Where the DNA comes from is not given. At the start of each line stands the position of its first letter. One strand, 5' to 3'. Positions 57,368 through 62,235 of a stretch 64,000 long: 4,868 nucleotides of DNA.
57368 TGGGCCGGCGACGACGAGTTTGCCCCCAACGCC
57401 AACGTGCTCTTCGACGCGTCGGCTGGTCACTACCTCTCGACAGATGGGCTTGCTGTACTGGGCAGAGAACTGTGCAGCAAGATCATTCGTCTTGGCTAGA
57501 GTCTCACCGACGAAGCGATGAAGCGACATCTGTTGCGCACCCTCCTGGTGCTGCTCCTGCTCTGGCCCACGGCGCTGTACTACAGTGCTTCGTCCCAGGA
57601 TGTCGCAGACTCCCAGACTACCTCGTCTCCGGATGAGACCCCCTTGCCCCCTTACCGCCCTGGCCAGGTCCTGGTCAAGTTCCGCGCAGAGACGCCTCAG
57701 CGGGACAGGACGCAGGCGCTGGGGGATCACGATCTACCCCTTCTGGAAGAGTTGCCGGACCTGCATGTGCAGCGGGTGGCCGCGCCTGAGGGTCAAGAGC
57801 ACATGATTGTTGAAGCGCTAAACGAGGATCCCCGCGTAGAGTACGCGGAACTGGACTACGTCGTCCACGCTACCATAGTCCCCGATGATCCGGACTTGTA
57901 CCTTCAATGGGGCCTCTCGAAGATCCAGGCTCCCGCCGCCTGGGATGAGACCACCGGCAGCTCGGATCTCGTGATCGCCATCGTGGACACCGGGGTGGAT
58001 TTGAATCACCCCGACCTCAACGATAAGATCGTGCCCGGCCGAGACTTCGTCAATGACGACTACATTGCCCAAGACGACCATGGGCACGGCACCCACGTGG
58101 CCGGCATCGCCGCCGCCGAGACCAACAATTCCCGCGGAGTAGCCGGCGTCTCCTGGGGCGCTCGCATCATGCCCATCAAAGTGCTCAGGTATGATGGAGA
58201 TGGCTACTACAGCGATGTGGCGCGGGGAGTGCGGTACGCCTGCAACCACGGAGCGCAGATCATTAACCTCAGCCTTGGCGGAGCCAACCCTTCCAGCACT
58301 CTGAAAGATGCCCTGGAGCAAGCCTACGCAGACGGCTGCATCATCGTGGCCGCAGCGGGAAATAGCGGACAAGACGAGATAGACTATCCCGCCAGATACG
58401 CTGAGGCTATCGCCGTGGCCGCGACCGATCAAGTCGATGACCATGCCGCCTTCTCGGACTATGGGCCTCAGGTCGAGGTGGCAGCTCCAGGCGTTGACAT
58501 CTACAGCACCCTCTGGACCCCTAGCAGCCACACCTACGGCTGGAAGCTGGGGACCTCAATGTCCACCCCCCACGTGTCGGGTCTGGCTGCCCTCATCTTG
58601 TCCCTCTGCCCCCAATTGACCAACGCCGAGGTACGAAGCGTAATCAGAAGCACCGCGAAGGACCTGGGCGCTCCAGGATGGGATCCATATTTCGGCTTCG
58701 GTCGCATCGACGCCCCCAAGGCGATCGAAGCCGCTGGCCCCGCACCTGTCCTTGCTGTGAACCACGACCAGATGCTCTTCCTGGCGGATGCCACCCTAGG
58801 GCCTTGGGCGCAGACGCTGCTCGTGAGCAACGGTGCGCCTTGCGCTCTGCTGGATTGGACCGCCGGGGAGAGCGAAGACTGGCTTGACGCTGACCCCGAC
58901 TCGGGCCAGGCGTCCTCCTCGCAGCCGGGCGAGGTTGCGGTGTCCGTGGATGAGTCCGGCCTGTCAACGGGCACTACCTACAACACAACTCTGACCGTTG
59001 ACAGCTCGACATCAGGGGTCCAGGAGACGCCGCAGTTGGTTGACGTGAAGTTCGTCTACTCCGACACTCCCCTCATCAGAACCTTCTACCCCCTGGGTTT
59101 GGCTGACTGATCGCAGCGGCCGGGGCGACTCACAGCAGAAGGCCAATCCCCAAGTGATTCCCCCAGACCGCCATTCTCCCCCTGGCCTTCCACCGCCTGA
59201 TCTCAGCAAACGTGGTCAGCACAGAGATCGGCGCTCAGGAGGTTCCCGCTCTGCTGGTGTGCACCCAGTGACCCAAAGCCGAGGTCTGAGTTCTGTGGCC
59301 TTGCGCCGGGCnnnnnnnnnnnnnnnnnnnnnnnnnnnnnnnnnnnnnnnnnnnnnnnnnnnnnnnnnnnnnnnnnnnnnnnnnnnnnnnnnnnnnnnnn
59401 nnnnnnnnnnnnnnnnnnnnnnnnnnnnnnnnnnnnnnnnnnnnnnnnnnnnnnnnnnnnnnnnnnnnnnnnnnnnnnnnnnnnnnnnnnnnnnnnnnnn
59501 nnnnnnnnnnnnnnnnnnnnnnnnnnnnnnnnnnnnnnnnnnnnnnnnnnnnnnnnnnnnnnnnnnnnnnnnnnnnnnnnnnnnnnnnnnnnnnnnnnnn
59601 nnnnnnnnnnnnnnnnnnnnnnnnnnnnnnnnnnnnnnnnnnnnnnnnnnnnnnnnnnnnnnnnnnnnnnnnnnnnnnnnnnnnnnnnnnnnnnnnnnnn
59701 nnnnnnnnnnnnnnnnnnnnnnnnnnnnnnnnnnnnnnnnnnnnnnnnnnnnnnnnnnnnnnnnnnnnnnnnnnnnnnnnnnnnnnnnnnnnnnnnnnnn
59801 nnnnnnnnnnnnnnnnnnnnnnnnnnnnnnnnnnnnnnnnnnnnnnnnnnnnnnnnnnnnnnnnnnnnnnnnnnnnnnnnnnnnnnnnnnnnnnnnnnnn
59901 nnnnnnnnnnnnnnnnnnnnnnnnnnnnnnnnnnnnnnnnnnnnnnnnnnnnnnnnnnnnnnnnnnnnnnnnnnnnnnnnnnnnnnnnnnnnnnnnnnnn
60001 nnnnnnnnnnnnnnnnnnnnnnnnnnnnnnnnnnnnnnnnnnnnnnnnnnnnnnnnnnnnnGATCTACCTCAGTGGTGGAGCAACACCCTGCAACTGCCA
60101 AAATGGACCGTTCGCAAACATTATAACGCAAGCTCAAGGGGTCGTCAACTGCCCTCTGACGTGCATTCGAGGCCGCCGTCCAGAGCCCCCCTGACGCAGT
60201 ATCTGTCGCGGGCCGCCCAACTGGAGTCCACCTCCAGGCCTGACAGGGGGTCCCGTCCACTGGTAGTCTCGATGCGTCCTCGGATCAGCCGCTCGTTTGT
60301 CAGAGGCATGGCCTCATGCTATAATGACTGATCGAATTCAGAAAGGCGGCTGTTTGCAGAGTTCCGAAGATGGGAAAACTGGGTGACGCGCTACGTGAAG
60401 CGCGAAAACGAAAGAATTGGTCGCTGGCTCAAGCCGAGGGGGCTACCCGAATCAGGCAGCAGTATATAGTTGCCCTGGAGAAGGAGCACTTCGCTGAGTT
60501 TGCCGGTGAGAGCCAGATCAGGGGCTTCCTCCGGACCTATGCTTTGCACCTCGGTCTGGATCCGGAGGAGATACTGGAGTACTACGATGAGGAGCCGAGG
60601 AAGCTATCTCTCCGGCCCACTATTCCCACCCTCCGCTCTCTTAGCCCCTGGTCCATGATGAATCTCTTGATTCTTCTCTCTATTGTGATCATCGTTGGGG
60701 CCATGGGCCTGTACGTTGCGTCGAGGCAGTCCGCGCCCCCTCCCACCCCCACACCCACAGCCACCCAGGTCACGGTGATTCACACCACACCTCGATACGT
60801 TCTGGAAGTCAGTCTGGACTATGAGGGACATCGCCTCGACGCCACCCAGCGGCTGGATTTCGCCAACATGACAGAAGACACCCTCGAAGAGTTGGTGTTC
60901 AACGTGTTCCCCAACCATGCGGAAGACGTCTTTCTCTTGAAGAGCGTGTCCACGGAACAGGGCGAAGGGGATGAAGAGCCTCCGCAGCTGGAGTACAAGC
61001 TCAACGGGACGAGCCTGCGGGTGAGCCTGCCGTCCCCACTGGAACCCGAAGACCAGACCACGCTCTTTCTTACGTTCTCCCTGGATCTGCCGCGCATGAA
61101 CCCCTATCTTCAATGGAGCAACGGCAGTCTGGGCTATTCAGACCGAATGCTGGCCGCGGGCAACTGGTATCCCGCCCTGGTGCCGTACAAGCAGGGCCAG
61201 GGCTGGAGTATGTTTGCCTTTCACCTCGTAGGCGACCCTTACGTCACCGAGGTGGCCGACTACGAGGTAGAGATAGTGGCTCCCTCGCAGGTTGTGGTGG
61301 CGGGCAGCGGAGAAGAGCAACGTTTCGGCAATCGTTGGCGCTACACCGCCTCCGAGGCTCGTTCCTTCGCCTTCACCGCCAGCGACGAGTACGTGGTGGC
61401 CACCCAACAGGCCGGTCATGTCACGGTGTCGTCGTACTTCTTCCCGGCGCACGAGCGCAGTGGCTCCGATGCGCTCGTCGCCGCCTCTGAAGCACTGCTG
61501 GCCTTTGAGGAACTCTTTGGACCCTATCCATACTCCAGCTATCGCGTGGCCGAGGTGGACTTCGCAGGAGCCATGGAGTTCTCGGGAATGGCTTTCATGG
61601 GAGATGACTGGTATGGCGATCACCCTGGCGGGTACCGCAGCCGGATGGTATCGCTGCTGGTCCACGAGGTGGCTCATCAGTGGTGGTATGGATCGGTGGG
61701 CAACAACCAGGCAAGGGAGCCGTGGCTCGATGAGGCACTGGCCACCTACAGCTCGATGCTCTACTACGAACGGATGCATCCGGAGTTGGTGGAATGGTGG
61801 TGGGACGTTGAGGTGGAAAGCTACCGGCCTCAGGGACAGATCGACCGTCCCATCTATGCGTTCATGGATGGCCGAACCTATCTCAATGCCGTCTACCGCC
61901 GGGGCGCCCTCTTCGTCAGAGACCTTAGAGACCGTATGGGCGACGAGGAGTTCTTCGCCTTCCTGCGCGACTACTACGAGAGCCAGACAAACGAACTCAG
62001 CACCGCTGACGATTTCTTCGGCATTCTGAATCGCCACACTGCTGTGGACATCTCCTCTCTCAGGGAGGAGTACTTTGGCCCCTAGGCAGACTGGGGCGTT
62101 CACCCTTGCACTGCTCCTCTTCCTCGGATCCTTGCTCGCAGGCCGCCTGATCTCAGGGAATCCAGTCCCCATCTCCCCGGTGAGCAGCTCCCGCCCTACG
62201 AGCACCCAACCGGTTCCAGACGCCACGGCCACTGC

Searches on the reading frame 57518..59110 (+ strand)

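Call 11: search_protein_families(library=pfam, proteins=[window:57518-59110:+], max_evalue=0.0001)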
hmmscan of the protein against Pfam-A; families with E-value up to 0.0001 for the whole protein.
window:57518-59110:+ (530 aa): 3 families
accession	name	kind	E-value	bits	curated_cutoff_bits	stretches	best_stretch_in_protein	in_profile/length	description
PF00082.27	Peptidase_S8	-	1.3e-65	222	21.8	1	149-395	2-288/288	Subtilase family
PF22148.1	Fervidolysin_NPro-like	-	6.1e-09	36.6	21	1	43-112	12-80/81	Fervidolysin N-terminal prodomain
PF19190.6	BACON_2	-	2.1e-06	28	25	1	441-497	28-84/94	Viral BACON domain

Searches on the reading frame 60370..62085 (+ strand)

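Call 11: search_protein_families(library=pfam, proteins=[window:60370-62085:+], max_evalue=0.0001)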
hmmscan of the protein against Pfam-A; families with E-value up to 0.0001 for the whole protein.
window:60370-62085:+ (571 aa): 3 families
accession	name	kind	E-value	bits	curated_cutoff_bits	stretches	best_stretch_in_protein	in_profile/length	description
PF13413.12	HTH_25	-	8.8e-19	67.5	24.6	1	8-68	2-62/62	Helix-turn-helix domain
PF01433.26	Peptidase_M1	-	6.8e-16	59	27.7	1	372-568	6-218/218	Peptidase family M1 domain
PF12844.13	HTH_19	-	1.1e-06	28.9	30.2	1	5-74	1-64/64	Helix-turn-helix domain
